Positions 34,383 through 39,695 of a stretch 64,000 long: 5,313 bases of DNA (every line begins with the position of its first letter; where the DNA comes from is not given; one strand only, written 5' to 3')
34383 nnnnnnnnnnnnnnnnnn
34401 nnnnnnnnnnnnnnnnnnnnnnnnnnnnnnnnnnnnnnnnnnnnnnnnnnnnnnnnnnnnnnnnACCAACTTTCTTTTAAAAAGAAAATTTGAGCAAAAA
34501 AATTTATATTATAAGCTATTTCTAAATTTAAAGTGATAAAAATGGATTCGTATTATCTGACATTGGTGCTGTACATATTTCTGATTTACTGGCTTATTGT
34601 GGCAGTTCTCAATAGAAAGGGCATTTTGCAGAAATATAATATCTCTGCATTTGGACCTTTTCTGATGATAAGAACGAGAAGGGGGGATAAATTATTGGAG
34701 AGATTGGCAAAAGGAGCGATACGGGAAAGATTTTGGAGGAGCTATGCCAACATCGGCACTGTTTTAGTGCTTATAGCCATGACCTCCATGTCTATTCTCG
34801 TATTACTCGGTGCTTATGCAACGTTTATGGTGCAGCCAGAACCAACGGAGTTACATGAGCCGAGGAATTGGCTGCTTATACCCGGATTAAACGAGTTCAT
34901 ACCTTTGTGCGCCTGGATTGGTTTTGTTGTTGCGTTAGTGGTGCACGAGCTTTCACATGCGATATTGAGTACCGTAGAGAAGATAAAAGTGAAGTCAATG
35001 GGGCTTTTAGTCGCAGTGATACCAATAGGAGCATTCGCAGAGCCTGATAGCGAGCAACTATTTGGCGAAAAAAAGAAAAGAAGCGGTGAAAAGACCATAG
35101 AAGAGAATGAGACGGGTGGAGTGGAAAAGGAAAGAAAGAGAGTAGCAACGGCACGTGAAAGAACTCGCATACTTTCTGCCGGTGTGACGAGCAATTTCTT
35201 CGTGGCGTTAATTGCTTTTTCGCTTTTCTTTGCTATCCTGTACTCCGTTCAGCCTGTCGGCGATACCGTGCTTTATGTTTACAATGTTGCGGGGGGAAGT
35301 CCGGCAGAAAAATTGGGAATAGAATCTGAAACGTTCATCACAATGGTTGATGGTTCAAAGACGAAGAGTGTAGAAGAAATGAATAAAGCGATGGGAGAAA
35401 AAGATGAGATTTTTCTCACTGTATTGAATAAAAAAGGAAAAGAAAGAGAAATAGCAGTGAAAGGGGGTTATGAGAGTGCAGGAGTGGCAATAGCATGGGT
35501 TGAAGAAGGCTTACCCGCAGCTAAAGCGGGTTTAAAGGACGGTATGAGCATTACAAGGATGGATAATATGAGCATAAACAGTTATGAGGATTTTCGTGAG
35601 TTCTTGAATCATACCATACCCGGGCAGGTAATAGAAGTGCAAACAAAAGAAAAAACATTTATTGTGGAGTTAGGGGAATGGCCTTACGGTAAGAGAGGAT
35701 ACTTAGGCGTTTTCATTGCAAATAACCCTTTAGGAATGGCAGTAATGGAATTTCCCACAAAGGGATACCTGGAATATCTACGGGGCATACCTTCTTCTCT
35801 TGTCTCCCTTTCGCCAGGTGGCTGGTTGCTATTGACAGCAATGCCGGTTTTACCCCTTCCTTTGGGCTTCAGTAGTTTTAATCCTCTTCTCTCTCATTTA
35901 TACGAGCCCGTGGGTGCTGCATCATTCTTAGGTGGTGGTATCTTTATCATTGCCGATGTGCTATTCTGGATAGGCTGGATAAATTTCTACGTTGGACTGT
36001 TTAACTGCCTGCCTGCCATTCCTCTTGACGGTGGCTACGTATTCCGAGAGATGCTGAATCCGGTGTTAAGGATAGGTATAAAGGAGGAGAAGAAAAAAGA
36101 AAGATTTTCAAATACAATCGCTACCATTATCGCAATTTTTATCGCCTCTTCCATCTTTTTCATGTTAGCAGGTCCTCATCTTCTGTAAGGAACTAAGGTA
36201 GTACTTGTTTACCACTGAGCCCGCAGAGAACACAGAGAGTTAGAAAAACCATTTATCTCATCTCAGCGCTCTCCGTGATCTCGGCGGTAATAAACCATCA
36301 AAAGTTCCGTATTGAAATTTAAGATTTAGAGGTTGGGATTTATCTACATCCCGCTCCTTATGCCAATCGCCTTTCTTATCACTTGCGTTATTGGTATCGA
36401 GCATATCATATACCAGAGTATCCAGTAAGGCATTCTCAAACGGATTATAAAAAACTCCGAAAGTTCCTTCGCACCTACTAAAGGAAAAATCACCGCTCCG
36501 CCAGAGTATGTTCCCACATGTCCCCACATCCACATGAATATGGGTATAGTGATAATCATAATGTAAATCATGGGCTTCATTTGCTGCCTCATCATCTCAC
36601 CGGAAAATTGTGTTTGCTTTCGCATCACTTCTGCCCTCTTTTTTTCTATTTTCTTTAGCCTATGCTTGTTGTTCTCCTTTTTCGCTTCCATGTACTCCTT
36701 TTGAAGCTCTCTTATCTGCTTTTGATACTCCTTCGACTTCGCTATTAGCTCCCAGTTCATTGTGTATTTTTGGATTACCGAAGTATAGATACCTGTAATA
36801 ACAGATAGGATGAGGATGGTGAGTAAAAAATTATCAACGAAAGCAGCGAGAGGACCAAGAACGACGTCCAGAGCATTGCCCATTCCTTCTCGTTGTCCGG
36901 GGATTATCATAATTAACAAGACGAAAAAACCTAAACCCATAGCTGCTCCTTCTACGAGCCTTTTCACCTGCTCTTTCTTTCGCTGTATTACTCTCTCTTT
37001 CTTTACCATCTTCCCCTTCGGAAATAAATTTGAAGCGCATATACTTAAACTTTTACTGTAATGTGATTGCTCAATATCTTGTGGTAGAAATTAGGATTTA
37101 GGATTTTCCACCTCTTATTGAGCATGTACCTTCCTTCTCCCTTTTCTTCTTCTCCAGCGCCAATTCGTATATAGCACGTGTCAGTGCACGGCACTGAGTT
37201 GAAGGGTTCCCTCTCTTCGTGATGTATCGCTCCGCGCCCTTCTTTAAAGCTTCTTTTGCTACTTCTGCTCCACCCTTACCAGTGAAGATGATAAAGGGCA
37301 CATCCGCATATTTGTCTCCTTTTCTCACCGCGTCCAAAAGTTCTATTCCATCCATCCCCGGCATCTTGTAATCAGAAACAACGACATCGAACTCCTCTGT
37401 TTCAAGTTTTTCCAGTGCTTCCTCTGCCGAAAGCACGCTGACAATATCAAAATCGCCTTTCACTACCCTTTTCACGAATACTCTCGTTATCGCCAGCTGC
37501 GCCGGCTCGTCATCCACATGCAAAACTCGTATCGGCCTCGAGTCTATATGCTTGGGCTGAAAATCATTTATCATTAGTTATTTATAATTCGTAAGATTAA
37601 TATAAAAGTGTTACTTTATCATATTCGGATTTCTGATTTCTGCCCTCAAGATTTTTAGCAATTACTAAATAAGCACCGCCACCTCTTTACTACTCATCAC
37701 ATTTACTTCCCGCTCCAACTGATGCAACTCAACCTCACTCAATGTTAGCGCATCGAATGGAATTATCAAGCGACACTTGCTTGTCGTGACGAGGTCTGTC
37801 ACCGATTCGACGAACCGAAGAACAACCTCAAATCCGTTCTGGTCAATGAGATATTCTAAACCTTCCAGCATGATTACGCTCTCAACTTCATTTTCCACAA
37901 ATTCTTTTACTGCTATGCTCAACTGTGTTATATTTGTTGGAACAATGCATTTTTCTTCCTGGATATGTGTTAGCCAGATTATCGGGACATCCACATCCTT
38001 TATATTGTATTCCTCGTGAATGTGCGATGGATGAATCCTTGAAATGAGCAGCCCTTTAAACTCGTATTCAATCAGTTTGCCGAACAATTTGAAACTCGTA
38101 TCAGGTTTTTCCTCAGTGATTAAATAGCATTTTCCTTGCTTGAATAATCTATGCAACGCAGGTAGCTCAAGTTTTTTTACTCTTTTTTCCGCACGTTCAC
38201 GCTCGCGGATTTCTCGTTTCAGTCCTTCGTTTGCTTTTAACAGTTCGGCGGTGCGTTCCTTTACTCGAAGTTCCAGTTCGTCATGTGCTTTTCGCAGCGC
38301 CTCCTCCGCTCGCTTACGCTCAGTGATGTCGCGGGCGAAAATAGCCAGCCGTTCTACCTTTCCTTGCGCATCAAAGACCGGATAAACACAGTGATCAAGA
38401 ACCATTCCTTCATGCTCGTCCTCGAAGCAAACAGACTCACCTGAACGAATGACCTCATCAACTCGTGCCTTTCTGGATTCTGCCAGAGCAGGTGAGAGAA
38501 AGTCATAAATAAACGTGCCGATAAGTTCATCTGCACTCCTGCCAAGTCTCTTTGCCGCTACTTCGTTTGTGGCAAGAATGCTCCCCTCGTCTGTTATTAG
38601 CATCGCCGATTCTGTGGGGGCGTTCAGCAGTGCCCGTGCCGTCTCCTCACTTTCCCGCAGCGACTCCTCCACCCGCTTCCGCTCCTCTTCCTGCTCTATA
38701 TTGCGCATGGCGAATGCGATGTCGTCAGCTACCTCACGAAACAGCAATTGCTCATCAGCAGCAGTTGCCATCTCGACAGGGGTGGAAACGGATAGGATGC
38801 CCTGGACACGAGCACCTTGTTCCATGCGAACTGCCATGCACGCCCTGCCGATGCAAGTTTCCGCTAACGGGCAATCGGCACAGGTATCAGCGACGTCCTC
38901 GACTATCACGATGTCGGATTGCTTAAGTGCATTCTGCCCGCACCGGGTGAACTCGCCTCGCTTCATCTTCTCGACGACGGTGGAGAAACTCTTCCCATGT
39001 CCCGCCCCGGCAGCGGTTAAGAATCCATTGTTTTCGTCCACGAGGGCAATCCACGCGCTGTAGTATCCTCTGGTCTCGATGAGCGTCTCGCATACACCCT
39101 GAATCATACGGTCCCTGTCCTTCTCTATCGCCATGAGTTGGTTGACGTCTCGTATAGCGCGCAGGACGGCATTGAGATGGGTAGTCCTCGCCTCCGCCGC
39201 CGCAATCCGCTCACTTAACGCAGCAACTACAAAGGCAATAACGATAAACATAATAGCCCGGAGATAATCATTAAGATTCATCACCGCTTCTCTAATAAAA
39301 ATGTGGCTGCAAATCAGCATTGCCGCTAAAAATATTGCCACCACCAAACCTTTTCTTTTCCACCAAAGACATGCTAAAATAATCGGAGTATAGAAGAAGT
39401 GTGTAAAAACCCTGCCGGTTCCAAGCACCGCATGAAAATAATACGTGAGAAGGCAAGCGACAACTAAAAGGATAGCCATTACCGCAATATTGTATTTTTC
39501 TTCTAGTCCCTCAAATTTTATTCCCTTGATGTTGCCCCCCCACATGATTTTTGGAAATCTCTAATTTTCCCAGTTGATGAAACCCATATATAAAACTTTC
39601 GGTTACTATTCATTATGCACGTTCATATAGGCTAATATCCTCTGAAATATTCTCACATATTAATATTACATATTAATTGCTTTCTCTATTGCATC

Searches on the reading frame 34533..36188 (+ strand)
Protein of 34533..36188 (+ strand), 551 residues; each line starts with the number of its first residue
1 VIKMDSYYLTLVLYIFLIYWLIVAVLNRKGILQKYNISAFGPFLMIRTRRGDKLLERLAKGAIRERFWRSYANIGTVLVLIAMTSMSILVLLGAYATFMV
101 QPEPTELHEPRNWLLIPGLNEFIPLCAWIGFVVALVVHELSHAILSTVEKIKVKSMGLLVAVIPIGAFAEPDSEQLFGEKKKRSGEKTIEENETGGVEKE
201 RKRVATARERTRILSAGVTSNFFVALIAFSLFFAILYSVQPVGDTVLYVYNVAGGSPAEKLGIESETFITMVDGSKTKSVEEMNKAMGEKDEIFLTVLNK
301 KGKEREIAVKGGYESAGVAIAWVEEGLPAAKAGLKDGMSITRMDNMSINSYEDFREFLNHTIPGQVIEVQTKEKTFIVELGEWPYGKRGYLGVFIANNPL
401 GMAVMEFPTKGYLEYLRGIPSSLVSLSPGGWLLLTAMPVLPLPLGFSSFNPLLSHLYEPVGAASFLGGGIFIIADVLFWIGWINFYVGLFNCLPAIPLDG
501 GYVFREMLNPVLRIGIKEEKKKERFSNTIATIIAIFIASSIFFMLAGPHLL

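Call 94: search_protein_families(library=pfam, proteins=[window:34533-36188:+], max_evalue=0.0001)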
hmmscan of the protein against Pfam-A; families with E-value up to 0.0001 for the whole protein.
window:34533-36188:+ (551 aa): 4 families
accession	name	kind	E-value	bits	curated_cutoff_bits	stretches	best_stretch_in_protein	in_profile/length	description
PF02163.28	Peptidase_M50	-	4.2e-20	72.5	27.2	1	128-534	3-218/221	Peptidase family M50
PF13180.12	PDZ_2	-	9.3e-12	45.5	27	0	315-372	11-68/80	PDZ domain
PF00595.29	PDZ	-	6.6e-07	30.1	23.2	0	301-352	8-61/81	PDZ domain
PF17820.7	PDZ_6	-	6.8e-07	29.4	27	0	249-282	2-35/54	PDZ domain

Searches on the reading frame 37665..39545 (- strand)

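Call 94: search_protein_families(library=pfam, proteins=[window:37665-39545:-], max_evalue=0.0001)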
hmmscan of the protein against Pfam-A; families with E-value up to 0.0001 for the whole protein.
window:37665-39545:- (626 aa): 5 families
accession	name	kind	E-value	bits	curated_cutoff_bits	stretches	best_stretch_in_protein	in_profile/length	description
PF05763.18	DUF835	-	5e-29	101.3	33.1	1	479-613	3-135/136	Protein of unknown function (DUF835)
PF08448.16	PAS_4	-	2.6e-12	47.4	23.1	1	317-412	11-110/110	PAS fold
PF13185.12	GAF_2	-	8.6e-10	39.4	28.6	1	142-280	2-135/136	GAF domain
PF13426.13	PAS_9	-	4.6e-09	36.9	27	1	314-409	3-103/103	PAS domain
PF01590.32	GAF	-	9.7e-06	26.6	22.4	1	143-279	1-132/133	GAF domain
